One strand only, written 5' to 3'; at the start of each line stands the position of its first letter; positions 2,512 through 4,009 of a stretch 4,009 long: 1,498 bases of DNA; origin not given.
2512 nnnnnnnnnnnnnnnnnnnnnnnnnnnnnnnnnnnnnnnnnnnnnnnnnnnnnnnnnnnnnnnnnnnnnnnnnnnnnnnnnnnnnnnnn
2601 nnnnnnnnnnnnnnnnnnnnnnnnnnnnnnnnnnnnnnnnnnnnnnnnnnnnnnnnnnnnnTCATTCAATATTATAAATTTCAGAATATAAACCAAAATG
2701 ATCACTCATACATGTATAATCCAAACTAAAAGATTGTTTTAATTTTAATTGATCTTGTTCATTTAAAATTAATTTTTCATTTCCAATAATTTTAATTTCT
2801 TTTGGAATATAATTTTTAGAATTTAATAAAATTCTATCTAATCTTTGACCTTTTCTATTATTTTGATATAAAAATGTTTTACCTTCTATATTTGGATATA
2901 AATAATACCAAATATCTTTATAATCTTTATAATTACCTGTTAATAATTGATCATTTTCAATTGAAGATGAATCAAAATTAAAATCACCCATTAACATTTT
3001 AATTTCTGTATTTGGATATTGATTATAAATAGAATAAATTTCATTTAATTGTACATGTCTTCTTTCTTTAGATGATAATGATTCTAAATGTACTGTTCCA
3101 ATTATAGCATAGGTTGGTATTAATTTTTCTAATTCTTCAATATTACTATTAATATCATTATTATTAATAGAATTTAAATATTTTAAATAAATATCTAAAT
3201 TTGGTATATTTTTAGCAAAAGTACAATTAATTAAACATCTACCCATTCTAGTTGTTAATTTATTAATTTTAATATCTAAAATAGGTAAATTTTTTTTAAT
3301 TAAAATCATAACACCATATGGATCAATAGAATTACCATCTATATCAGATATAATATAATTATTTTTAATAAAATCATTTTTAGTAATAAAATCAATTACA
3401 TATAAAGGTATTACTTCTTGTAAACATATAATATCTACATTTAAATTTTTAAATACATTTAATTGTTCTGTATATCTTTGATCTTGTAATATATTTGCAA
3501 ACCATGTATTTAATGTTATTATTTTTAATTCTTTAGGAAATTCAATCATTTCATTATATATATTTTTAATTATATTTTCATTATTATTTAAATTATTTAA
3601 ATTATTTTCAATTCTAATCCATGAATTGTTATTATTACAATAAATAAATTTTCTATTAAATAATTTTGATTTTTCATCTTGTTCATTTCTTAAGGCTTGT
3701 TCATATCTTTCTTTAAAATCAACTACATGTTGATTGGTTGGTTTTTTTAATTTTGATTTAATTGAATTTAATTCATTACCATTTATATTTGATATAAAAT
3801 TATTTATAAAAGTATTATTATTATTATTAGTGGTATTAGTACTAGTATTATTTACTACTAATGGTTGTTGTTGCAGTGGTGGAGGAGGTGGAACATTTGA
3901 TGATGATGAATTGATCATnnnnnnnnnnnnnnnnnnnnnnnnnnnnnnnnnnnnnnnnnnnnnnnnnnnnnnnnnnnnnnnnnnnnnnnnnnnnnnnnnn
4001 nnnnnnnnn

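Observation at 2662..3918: A TDP2-like 5'-tyrosyl-DNA phosphodiesterase carries a low-complexity N-terminal extension instead of a recognisable UBA domain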

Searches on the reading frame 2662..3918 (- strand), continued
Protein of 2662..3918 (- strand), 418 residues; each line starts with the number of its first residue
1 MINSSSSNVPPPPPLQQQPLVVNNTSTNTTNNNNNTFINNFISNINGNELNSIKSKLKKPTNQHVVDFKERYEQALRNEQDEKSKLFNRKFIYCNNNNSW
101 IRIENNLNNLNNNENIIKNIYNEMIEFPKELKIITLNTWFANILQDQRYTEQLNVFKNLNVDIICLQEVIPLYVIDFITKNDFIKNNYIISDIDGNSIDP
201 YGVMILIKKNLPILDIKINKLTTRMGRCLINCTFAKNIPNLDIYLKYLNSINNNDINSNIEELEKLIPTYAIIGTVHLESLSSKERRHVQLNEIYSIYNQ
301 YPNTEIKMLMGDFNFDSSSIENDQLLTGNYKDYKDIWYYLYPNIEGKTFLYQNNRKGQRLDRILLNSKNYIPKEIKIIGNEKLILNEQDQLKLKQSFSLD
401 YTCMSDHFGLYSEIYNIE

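Call 44: find_related_loci(query=A3, collection=genome_contigs, flank=5000)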
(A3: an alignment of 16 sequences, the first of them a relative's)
Query A3 (283 aa) in genome_contigs; peptide patterns used: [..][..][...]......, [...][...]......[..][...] (x = any residue, [..] = any of these).
312 stretches matched a pattern; 135 encode a relative of the query (tblastn E <= 1e-3); the best 80 are kept; 80 distinct loci.
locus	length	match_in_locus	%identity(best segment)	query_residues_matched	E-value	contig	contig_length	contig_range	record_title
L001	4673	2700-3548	100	1-283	0e+0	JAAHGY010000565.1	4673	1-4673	MAG: Cyanothece sp. SIO2G6 2G6_NODE_565, whole genome shotgun sequence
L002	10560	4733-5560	61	6-283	3e-110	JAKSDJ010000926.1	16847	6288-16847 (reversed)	MAG: Chloroflexales bacterium isolate MAG.66 k141_2239630, whole genome shotgun sequence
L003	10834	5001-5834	54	3-283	2e-100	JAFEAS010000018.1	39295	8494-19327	MAG: Chloroflexi bacterium SZAS-1 CHLO-KAN-1__18__length-39295, whole genome shotgun sequence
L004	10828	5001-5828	52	2-282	5e-90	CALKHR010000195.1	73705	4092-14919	MAG TPA_asm: uncultured Roseiflexaceae bacterium isolate SRR5251193_bin.39_CONCOCT_v1.1_MAG genome assembly, contig: ERZ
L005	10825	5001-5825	47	5-281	2e-80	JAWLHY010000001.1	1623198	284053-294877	MAG: Armatimonadota bacterium isolate 30dZY2.bin.9 NODE_2_length_1623198_cov_15.147984, whole genome shotgun sequence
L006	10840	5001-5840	48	3-280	1e-80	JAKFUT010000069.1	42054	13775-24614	MAG: Candidatus Obscuribacterales bacterium isolate D1_Bin_4 D1_0000746, whole genome shotgun sequence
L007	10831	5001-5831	47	3-281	8e-80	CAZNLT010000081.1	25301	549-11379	MAG TPA_asm: uncultured Desulfobacterales bacterium isolate binchicken_co8_349 genome assembly, contig: NODE_2851_length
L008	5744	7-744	51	37-281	5e-78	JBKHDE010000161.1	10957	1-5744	MAG: Desulfococcaceae bacterium isolate D1M03_4 NODE_3556_length_10957_cov_7.301688, whole genome shotgun sequence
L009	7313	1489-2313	46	7-282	1e-76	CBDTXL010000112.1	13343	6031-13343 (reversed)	MAG TPA_asm: uncultured bacterium isolate ERR2431955_maxbin2_4 genome assembly, contig: ERZ23878311.2845, whole genome s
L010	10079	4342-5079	49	37-281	6e-76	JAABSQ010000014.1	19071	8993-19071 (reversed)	MAG: Desulfobacteraceae bacterium isolate S15.Bin066 Scaffold_10_2, whole genome shotgun sequence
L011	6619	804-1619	45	7-281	6e-76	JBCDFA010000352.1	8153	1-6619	MAG: Chloroflexota bacterium isolate P01_G01_bin.9 k141_389811_length_8153_cov_14.0000, whole genome shotgun sequence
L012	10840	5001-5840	43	1-283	2e-75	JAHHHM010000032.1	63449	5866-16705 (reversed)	MAG: Microcoleus vaginatus WJT46-NPBG5 scaffold_213_c1, whole genome shotgun sequence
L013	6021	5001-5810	47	5-277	2e-75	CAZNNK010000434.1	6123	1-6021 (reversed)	MAG TPA_asm: uncultured Coleofasciculus sp. isolate binchicken_co15_51 genome assembly, contig: NODE_12084_length_6123_c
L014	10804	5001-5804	47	7-277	2e-75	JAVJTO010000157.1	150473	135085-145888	MAG: Coleofasciculus sp. B1-GNL1-01 k141_39922, whole genome shotgun sequence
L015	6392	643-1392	49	34-282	6e-75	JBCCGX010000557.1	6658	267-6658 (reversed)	MAG: Acidobacteriota bacterium isolate P01_B01_bin.53 k141_4052208_length_6658_cov_251.0044, whole genome shotgun sequen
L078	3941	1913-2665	31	32-283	2e-33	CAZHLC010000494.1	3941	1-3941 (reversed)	MAG TPA_asm: uncultured Leptospiraceae bacterium isolate SRP135972_co1_289 genome assembly, contig: NODE_40214_length_39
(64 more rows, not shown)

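Call 53: list_cluster_members(proteins=[P0001, P0122])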
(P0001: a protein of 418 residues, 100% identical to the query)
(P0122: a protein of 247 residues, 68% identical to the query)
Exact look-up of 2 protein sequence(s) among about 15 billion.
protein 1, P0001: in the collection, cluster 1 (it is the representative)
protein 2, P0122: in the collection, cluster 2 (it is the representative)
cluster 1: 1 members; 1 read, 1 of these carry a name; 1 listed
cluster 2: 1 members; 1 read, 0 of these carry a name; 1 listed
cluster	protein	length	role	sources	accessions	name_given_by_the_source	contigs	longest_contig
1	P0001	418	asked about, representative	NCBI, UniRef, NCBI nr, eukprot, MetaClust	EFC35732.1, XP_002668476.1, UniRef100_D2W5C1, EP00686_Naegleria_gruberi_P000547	predicted protein [Naegleria gruberi] | Predicted protein n=1 Tax=Naegleria gruberi TaxID=5762 RepID=D2W5C1_NAEGR | uncharacterized protein NAEGRDRAFT_76611 [Naegleria gruberi]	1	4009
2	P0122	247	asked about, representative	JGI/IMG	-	-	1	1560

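Call 64: predict_structure(alignment_id=A6)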
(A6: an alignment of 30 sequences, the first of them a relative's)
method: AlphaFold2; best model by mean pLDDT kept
length: 426 residues; sequences in the alignment: 30
mean_pLDDT: 84.5   pTM: 0.76
mean pLDDT of the five models: 84.5, 83.0, 80.7, 77.7, 76.1
residues with pLDDT >= 90: 223; 70-90: 137; 50-70: 39; < 50: 27
segments of 3 or more residues with pLDDT < 50: 1-5, 16-22, 96-110
pLDDT, mean of each block of 10 residues (from residue 1): 55 55 56 74 77 69 77 80 73 53 36 79 87 79 87 95 85 94 84 96 98 91 97 93 85 97 94 93 94 94 94 96 96 87 92 96 83 85 97 97 94 96 95
secondary structure, 60 per line:
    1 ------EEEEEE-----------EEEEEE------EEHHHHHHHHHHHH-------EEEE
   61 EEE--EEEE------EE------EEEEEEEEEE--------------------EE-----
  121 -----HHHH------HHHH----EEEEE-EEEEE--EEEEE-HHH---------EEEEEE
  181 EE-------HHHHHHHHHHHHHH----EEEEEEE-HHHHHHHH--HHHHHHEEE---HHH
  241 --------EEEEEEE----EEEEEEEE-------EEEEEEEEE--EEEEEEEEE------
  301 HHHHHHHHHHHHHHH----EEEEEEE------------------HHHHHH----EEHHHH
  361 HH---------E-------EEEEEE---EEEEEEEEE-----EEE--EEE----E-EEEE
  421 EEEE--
elements in order: E7-12 E24-29 H38-49 E57-63 E66-69 E84-93 H126-129 H136-139 E144-148 E150-154 E157-161 E175-182 H190-203 E208-214 H216-223 H226-231 E232-234 E249-255 E260-267 E275-283 E286-294 H301-315 E320-326 H345-350 H357-362 E380-385 E389-397 E403-405 E408-410 E417-424

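Call 74: find_encoding_contigs(protein=P0001, flank=5000, max_places=3)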
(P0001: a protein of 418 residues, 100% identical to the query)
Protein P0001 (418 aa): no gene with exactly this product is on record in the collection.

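Call 75: find_encoding_contigs(protein=P0002, flank=6000, max_places=2)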
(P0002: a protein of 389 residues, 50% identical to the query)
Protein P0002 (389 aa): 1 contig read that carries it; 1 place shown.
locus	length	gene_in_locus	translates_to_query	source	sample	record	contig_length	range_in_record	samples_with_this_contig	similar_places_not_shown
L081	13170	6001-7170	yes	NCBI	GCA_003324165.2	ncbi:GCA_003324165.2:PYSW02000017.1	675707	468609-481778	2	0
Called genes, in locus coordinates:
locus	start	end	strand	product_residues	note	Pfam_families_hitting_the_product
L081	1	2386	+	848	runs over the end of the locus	-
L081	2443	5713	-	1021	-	PF00648:Peptidase_C2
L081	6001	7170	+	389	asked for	PF03372:Exo_endo_phos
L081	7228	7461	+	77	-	-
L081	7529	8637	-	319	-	PF12937:F-box-like (weak), PF00071:Ras, PF08477:Roc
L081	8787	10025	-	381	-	PF05853:BKACE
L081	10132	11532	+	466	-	PF03061:4HBT, PF01209:Ubie_methyltran (faint), PF13489:Methyltransf_23 (weak), PF13847:Methyltransf_31 (weak), PF08241:Methyltransf_11, PF08242:Methyltransf_12, PF13649:Methyltransf_25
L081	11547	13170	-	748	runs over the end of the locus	-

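Call 77: fold_search(model_id=the predicted structure, library=viral)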
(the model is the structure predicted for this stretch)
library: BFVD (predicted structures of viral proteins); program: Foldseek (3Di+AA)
matches with E <= 10: 242; with E <= 0.001: 66
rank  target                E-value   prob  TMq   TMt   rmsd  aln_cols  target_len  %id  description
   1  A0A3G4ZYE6            5.1e-17  1.00  0.48  0.76   6.3       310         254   22  Endonuclease/exonuclease/phosphatase family protein [Edafosvirus sp.]
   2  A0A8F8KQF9            3.9e-14  1.00  0.49  0.42   4.7       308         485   15  5'-tyrosyl-DNA phosphodiesterase [Clandestinovirus]
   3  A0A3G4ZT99            3.0e-13  1.00  0.41  0.69   5.4       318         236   16  Endonuclease/exonuclease/phosphatase domain-containing protein [Edafosvirus sp.]
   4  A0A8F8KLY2            3.2e-13  1.00  0.45  0.60   4.7       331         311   16  5'-tyrosyl DNA phosphodiesterase [Clandestinovirus]
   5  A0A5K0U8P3            4.1e-13  1.00  0.47  0.61   6.1       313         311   19  Endonuclease/exonuclease/phosphatase family protein [Yasminevirus sp. GU-2018]
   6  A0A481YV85            8.7e-13  1.00  0.42  0.48  21.8       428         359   16  Endonuclease/exonuclease/phosphatase family protein [Marseillevirus LCMAC102]
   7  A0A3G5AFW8            5.7e-12  1.00  0.45  0.23  10.4       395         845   15  Endonuclease/exonuclease/phosphatase family [Hyperionvirus sp.]
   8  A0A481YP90            9.7e-12  1.00  0.46  0.78   4.6       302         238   16  Endonuclease/exonuclease/phosphatase family protein [Pithovirus LCDPAC01]
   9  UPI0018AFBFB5         9.7e-12  1.00  0.39  0.39  12.4       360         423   11  (no name look-up for this kind of identifier)
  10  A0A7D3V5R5            3.0e-11  1.00  0.43  0.62   6.2       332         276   17  Endonuclease/exonuclease/phosphatase [Fadolivirus FV1/VV64]
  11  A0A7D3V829            3.3e-11  1.00  0.42  0.61   7.5       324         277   17  Endonuclease/exonuclease/phosphatase superfamily [Fadolivirus 2]
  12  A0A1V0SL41            5.0e-11  1.00  0.39  0.26  13.8       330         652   19  Endonuclease/exonuclease/phosphatase family protein [Klosneuvirus KNV1]
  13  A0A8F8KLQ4            1.1e-10  1.00  0.44  0.58   6.6       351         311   14  Putative endonuclease/exonuclease/phosphatase [Clandestinovirus]
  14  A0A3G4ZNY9            2.2e-10  1.00  0.43  0.60  11.9       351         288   17  Metal-dependent hydrolase, endonuclease/exonuclease/phosphatase family [Terrestrivirus sp.]
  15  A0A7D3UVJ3            2.4e-10  1.00  0.37  0.33  11.6       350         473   17  Endonuclease/exonuclease/phosphatase superfamily [Fadolivirus FV1/VV64]
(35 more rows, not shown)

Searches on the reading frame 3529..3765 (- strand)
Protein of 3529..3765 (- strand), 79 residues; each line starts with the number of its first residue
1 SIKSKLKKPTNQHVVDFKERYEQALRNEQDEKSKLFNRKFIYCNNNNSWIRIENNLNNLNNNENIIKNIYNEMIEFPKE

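Call 48: search_solved_structures(query=A4, max_evalue=10, show_alignments=1)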
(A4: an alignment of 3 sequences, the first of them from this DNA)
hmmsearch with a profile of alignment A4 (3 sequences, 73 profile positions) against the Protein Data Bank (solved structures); distinct sequences matched with E-value up to 10: 5.
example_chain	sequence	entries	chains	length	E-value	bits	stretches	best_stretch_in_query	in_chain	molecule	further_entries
8snb_1K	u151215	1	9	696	0.11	15.9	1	8-55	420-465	Coiled-coil domain-containing protein 81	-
2yma_A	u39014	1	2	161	0.59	13.5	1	15-55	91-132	PROTEIN OS-9 HOMOLOG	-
6bn1_B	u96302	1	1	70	1.1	12.6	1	7-31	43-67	Scaffold protein salvador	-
9k9w_MA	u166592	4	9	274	2.9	11.3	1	35-60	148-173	Phycocyanin-associated rod linker protein | Phycobilisome rod linker polypeptide CpcC2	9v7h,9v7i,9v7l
6vk3_B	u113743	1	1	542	3.4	11.1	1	15-54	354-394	Protein OS-9 homolog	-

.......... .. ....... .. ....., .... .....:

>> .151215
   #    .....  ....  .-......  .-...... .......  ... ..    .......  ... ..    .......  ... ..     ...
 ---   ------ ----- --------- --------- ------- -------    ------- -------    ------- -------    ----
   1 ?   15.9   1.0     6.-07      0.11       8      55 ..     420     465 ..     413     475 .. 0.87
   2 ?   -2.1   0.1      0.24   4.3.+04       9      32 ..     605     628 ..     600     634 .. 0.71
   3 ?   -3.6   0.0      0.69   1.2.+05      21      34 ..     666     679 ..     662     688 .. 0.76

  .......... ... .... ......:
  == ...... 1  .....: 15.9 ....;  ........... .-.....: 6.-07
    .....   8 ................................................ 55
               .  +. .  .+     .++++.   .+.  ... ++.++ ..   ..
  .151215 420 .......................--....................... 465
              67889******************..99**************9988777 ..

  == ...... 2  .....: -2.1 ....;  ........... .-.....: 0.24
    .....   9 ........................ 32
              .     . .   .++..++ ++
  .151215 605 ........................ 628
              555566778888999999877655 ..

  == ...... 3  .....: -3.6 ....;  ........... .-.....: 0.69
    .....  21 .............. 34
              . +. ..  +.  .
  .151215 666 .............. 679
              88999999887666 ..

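Call 49: search_protein_families(library=pfam, alignment_id=A4, max_evalue=10)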
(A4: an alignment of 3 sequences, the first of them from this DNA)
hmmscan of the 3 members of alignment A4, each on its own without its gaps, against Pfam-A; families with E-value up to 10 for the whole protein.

A. member 1, seq(79 aa): 2 families
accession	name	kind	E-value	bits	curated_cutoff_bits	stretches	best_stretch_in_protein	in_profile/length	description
PF11597.13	Med13_N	-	0.074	13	26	1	39-67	265-293/317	Mediator complex subunit 13 N-terminal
PF01533.22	Tospo_nucleocap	-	0.19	11.4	27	1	9-76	6-73/249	Tospovirus nucleocapsid protein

B. families by the number of members that match (of 3 scanned): 3 families
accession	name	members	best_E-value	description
PF07443.18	HARP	1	0.028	HepA-related protein (HARP)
PF11597.13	Med13_N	1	0.074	Mediator complex subunit 13 N-terminal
PF01533.22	Tospo_nucleocap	1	0.19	Tospovirus nucleocapsid protein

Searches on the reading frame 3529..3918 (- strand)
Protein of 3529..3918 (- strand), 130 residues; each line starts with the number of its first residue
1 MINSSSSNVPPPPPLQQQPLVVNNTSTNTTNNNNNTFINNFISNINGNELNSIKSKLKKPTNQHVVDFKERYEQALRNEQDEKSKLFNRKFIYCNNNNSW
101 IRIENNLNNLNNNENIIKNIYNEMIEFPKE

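Call 15: search_protein_families(library=pfam, proteins=[window:3529-3918:-], max_evalue=1)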
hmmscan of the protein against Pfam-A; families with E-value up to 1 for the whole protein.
seq(130 aa): 1 family
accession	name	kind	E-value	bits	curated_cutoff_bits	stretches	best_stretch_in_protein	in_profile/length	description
PF17775.7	YchJ_M-like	-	0.06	14.6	22.7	1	21-86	21-87/99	YchJ, middle NTF2-like domain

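Call 69: search_protein_representatives(protein=window:3535-3918:-)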
Query: 128 residues. Proteins with E-value up to 0.001 (for the whole library): 3; up to 1e-10: 0; up to 1e-30: 0. The best 3 are listed.
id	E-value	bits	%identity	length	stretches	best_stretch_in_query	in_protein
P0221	5.8e-10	55.7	49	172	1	42-104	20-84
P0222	2.3e-08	50.6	30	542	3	9-83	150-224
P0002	1.6e-05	41.4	50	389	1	47-104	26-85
